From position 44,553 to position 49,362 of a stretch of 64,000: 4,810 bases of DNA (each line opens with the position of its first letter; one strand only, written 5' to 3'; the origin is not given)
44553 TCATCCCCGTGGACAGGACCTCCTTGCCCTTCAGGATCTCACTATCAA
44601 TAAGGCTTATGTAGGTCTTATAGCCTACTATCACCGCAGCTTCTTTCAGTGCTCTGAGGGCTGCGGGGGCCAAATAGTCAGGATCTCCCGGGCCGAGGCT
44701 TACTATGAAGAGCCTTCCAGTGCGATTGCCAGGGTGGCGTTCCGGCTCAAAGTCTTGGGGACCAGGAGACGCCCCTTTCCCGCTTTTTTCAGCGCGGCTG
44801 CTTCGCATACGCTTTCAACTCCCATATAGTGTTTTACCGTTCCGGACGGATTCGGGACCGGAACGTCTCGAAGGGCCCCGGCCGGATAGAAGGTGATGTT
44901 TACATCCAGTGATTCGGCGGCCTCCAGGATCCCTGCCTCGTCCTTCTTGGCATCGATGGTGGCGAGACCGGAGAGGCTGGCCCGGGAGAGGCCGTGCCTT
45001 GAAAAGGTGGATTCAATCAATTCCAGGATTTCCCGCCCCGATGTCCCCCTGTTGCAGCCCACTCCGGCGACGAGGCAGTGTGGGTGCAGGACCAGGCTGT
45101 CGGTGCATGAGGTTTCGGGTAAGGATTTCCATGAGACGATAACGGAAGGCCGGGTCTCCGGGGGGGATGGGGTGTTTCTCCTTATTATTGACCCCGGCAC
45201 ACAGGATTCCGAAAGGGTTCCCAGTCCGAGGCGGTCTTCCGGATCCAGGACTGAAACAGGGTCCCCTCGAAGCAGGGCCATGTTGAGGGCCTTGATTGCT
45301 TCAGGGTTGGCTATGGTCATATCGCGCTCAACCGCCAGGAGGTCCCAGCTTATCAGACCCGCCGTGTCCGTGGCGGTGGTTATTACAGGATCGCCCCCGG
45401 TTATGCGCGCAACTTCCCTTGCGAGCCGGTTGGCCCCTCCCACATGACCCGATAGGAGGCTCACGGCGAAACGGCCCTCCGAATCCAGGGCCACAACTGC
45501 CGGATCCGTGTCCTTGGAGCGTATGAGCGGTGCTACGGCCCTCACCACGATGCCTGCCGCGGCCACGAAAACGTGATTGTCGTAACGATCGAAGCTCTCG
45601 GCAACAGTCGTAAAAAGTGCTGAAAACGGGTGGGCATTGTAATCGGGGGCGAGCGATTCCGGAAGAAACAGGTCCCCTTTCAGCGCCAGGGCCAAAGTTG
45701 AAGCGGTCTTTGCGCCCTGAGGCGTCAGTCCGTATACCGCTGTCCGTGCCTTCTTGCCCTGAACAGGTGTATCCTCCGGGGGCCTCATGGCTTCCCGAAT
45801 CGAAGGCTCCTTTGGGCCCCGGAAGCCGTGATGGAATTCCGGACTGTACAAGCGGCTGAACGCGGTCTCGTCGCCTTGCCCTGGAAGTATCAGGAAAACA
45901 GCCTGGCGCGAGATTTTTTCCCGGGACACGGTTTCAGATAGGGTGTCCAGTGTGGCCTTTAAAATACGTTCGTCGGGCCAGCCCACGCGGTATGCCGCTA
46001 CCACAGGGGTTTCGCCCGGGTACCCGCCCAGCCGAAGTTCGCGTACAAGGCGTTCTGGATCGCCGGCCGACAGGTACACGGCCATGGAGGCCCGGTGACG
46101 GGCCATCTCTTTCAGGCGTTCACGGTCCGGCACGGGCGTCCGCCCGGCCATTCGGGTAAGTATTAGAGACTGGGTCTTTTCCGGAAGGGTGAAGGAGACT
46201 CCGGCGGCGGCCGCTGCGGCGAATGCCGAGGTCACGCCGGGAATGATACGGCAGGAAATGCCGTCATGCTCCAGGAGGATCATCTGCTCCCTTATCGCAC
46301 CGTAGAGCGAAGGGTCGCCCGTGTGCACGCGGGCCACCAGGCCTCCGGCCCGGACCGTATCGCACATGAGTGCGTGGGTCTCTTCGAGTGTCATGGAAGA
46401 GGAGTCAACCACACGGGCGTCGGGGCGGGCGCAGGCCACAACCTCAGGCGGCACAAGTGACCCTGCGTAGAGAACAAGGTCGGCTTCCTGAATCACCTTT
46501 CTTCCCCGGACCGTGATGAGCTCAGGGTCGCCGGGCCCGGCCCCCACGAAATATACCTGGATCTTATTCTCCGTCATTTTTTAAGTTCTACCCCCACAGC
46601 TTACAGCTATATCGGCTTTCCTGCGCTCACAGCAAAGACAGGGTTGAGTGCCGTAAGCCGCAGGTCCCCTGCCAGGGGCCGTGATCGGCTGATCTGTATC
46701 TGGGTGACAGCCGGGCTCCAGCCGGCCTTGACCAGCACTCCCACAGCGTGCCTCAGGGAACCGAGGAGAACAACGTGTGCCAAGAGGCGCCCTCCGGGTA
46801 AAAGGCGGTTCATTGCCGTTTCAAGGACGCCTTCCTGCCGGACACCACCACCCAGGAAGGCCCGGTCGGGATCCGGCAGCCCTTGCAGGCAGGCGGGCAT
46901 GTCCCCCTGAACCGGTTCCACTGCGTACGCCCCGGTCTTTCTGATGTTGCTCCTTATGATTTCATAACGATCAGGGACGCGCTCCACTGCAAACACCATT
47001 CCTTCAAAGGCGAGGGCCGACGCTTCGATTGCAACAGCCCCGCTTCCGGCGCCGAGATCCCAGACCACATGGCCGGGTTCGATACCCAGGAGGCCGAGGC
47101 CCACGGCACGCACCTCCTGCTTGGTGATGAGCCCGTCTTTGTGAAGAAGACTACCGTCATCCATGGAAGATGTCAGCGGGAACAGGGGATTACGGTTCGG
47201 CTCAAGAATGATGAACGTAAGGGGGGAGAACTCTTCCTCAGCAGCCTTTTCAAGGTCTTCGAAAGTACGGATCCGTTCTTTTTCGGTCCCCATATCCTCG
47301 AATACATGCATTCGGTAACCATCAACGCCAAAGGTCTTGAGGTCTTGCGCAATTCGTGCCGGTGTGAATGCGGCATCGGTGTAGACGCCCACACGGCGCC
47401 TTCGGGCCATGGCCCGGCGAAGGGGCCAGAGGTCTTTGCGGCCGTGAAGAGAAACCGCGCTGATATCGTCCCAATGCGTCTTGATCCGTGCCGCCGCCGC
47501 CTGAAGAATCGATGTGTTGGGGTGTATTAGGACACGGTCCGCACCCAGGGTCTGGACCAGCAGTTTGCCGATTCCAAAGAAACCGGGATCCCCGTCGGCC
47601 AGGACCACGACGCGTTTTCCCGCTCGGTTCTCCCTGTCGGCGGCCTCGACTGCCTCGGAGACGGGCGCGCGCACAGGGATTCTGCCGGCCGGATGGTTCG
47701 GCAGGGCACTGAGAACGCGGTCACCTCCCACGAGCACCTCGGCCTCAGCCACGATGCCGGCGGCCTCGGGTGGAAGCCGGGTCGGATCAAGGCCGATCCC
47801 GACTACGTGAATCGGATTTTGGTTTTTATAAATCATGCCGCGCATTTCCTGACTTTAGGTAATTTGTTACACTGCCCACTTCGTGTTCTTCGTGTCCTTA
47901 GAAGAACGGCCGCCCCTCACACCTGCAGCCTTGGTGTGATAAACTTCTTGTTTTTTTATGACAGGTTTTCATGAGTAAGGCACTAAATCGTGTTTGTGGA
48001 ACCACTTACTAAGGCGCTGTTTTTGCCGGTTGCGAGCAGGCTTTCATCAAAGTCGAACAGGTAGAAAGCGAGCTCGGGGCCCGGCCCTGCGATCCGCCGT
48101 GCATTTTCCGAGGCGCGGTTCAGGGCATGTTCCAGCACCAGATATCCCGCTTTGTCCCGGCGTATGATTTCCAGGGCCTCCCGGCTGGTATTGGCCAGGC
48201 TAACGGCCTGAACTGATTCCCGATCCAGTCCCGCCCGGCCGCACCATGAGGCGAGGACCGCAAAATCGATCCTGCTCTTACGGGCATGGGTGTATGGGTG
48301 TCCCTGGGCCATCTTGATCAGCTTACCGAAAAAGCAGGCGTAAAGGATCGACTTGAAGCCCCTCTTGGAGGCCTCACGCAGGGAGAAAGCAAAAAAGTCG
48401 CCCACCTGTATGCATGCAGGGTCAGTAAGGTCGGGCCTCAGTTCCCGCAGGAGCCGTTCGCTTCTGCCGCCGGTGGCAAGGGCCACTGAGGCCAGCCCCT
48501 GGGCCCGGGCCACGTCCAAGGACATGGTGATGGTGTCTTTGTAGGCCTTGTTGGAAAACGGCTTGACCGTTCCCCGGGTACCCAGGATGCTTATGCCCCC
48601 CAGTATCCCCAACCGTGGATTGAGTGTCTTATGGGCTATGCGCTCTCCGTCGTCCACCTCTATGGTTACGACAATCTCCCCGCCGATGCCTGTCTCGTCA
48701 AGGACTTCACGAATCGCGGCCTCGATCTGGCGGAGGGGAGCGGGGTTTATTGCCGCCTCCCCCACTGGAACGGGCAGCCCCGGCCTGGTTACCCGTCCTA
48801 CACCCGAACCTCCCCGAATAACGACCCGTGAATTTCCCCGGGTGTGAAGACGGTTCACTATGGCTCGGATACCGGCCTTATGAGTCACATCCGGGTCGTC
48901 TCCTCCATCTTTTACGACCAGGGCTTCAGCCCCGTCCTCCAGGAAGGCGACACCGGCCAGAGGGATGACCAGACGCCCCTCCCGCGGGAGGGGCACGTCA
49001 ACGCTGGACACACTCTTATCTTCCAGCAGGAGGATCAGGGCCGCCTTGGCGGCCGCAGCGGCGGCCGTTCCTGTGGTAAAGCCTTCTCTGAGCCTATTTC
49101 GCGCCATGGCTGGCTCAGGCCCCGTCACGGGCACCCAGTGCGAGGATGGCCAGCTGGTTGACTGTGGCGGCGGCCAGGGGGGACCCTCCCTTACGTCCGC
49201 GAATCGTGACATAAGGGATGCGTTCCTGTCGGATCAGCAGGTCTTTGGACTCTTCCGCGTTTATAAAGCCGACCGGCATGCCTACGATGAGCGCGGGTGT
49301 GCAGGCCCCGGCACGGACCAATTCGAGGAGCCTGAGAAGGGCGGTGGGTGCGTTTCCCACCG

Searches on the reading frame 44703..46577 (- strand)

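Call 55: search_protein_families(library=pfam, proteins=[window:44703-46577:-], max_evalue=0.00001)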
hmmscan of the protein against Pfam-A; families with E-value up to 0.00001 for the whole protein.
window:44703-46577:- (624 aa): 4 families
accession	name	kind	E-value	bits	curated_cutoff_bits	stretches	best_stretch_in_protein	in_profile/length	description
PF00590.25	TP_methylase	-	1.3e-50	172.8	27.8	1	8-213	2-211/212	Tetrapyrrole (Corrin/Porphyrin) Methylases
PF01890.21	CbiG_C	-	2.2e-35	122.1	27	1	502-619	1-117/117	Cobalamin synthesis G C-terminus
PF11760.13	CbiG_N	-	4e-35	120.1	25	1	324-404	2-82/82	Cobalamin synthesis G N-terminal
PF11761.13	CbiG_mid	-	7.2e-09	36.2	22.7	1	410-499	2-88/88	Cobalamin biosynthesis central region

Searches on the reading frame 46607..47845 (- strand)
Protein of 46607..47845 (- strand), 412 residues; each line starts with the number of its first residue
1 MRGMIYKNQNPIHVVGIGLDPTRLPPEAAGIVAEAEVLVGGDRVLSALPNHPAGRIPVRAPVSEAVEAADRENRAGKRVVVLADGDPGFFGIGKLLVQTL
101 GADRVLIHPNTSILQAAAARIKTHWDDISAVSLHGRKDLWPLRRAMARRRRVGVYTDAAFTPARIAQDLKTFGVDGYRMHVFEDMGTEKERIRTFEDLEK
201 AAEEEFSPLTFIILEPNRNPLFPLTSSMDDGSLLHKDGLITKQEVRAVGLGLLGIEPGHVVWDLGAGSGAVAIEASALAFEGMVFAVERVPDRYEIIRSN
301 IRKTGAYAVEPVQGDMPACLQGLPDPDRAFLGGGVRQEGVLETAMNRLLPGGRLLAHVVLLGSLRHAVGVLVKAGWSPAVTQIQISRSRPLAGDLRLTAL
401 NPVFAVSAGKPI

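Call 55: search_protein_families(library=pfam, proteins=[window:46607-47845:-], max_evalue=0.00001)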
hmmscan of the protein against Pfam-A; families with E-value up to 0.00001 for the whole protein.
window:46607-47845:- (412 aa): 2 families
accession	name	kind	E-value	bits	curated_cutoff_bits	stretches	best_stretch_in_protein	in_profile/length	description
PF00590.25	TP_methylase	-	4.4e-25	89.3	27.8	1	12-193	2-204/212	Tetrapyrrole (Corrin/Porphyrin) Methylases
PF01135.25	PCMT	-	3.5e-07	30.6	20.3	1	235-358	51-173/210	Protein-L-isoaspartate(D-aspartate) O-methyltransferase (PCMT)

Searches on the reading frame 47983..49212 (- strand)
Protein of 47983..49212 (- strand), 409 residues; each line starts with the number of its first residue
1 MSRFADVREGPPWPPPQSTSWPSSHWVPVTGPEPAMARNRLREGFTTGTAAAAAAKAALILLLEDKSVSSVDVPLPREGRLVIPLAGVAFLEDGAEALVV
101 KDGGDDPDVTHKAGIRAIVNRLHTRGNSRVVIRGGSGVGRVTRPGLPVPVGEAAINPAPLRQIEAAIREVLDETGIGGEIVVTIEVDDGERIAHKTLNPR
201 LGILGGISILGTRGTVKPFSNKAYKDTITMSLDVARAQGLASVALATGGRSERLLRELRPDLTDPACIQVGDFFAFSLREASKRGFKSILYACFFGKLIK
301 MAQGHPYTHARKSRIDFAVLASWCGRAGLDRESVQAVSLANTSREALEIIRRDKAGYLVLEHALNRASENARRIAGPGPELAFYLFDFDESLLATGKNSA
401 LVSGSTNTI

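Call 55: search_protein_families(library=pfam, proteins=[window:47983-49212:-], max_evalue=0.00001)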
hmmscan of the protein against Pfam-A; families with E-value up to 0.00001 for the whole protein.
window:47983-49212:- (409 aa): 1 family
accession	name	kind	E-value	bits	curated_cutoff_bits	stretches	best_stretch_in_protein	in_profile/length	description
PF01888.22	CbiD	-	9.6e-88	294.2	25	1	41-304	1-254/254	CbiD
